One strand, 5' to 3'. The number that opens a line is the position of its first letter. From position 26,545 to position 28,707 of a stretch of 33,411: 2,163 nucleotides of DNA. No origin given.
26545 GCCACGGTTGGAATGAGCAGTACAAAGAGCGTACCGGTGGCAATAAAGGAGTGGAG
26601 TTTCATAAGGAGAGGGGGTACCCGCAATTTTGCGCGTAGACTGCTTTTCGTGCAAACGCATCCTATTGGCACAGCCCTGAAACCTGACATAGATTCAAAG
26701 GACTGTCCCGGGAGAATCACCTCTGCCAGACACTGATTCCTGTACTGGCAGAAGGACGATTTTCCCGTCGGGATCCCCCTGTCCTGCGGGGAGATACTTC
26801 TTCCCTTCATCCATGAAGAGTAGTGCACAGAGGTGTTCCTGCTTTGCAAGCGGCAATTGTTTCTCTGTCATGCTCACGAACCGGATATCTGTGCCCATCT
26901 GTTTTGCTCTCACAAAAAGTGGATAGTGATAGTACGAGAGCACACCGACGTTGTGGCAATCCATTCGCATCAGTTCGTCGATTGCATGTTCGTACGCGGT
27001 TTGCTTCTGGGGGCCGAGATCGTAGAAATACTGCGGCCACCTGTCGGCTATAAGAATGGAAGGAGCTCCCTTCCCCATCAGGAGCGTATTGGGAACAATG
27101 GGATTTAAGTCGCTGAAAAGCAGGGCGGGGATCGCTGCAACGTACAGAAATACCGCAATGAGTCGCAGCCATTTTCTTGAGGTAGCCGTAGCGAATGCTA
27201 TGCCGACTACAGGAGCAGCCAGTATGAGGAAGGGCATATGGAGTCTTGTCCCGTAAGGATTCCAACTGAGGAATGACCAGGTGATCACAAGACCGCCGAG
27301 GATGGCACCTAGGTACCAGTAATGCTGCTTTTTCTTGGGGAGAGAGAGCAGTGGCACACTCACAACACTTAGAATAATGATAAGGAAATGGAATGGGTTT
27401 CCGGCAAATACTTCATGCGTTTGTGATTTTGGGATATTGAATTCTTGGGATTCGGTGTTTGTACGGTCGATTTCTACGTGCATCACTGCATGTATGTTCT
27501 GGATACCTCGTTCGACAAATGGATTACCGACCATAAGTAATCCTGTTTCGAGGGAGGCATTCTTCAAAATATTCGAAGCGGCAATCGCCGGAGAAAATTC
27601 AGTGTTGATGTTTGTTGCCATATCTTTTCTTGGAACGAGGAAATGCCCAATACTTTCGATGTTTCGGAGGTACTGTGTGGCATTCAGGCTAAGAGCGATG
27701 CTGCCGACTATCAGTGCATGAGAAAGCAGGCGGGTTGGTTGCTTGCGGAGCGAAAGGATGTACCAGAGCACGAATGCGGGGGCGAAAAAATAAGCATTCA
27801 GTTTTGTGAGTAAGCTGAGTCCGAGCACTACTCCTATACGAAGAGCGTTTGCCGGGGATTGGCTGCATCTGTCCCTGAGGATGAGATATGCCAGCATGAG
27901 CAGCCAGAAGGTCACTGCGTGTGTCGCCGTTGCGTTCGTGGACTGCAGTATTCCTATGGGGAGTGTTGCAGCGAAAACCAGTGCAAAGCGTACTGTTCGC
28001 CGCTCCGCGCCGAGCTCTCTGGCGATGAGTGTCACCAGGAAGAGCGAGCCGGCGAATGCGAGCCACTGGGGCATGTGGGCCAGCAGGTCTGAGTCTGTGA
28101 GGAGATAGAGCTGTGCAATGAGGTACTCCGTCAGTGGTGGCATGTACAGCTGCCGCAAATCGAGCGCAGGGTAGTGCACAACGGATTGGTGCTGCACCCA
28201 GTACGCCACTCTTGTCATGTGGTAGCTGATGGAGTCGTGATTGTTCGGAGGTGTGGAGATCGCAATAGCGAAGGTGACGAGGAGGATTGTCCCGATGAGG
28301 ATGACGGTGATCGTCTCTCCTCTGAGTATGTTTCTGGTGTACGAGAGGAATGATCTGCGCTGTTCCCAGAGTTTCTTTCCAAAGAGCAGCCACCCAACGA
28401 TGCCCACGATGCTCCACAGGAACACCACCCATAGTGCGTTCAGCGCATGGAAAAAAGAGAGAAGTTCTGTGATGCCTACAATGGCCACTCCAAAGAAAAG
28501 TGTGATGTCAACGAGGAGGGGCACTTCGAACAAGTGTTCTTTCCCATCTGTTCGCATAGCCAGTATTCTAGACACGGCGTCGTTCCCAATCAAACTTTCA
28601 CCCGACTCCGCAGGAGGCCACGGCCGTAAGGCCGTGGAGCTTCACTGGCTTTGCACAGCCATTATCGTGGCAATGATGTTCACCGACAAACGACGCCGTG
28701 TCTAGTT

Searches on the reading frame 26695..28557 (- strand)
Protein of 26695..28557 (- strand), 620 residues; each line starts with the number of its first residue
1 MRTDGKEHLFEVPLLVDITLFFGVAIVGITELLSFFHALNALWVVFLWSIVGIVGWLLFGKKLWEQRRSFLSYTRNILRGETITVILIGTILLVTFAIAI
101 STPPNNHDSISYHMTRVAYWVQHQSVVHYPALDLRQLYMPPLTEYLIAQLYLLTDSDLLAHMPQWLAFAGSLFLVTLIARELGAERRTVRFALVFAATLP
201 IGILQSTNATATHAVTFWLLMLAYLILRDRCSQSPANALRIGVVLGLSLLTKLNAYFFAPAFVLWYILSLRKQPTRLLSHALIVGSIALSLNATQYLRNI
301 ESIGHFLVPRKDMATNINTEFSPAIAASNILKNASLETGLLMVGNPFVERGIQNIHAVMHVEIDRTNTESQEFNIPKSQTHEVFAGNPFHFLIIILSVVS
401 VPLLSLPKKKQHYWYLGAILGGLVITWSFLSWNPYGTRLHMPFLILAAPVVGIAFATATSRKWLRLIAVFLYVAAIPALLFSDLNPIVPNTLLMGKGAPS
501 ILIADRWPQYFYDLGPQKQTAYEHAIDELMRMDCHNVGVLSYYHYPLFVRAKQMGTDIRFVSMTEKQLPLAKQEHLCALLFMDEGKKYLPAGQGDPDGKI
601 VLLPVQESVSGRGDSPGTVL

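Call 10: search_protein_families(library=pfam, proteins=[window:26695-28557:-])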
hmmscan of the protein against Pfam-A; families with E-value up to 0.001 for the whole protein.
window:26695-28557:- (620 aa): 1 family
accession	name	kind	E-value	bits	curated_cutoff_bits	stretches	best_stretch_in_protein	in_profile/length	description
PF13231.12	PMT_2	-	1.3e-08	35.6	26.1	1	140-289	3-151/160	Dolichyl-phosphate-mannose-protein mannosyltransferase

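Call 37: find_homologous_proteins(query=window:26695-28557:-, max_evalue=1e-40)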
Query window:26695-28557:- (620 aa): 4 proteins with E <= 1e-40 among 8000 candidates.
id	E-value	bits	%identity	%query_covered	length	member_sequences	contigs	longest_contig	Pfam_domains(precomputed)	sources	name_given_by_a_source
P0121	0.0e+0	1394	100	100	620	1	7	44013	PF13231.13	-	-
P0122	0.0e+0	1167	84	100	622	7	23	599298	PF13231.13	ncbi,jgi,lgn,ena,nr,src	ncbi:hypothetical protein A2454_04970 [Candidatus Peribacteria bacterium RIFOXYC2_FULL_55_14]|nr:MAG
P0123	2.1e-255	867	84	74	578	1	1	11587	PF13231.13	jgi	-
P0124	4.2e-56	209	33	74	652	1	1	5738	PF13231.13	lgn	-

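Call 38: find_encoding_contigs(protein=P0122, flank=3000, max_places=3)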
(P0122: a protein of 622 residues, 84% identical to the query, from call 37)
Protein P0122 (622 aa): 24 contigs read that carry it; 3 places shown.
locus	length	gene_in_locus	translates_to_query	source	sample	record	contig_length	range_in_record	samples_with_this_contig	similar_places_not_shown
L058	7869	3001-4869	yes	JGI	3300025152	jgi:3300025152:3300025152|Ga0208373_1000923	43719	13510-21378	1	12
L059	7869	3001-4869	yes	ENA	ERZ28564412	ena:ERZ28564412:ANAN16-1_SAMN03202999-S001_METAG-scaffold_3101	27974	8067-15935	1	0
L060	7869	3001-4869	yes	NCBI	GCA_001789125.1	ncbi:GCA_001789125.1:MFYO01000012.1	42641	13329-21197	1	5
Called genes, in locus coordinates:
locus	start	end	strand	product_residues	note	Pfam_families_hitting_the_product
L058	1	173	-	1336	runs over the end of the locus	-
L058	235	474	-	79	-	-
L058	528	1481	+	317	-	PF00389:2-Hacid_dh, PF02826:2-Hacid_dh_C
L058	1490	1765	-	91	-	-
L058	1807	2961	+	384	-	PF07690:MFS_1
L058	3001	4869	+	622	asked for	PF13231:PMT_2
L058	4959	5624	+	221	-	-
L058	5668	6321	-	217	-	PF01810:LysE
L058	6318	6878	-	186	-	PF01174:SNO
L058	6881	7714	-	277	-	PF01680:SOR_SNZ, PF05690:ThiG (weak)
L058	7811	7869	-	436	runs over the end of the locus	PF00155:Aminotran_1_2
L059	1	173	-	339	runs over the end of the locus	-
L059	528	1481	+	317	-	PF00389:2-Hacid_dh, PF02826:2-Hacid_dh_C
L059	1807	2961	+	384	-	PF07690:MFS_1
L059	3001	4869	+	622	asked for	PF13231:PMT_2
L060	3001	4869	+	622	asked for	PF13231:PMT_2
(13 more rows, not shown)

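Call 39: find_encoding_contigs(protein=P0121, flank=6000, max_places=3)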
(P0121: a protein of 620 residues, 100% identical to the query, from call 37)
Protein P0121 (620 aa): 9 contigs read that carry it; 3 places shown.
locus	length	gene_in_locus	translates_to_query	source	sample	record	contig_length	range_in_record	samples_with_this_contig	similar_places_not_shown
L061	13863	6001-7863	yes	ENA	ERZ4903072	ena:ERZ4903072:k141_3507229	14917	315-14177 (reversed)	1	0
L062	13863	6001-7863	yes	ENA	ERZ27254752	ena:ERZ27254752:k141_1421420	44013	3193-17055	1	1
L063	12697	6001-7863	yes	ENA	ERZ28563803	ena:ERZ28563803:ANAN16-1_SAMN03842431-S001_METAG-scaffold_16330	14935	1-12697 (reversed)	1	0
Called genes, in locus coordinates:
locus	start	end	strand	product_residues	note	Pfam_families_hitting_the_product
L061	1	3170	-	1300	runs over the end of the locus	-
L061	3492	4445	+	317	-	PF00389:2-Hacid_dh, PF02826:2-Hacid_dh_C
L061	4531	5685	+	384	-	PF07690:MFS_1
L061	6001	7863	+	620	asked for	PF13231:PMT_2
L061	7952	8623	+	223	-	-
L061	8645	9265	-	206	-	PF01810:LysE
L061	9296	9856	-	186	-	PF01174:SNO, PF03575:Peptidase_S51 (faint)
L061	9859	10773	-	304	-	PF01680:SOR_SNZ, PF05690:ThiG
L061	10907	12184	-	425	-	PF00155:Aminotran_1_2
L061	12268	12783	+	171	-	PF00293:NUDIX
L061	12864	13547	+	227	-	PF01255:Prenyltransf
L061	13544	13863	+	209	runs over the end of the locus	PF00288:GHMP_kinases_N (weak)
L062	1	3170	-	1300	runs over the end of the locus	-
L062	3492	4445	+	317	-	PF00389:2-Hacid_dh, PF02826:2-Hacid_dh_C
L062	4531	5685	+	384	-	PF07690:MFS_1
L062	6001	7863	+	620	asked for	PF13231:PMT_2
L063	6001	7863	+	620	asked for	PF13231:PMT_2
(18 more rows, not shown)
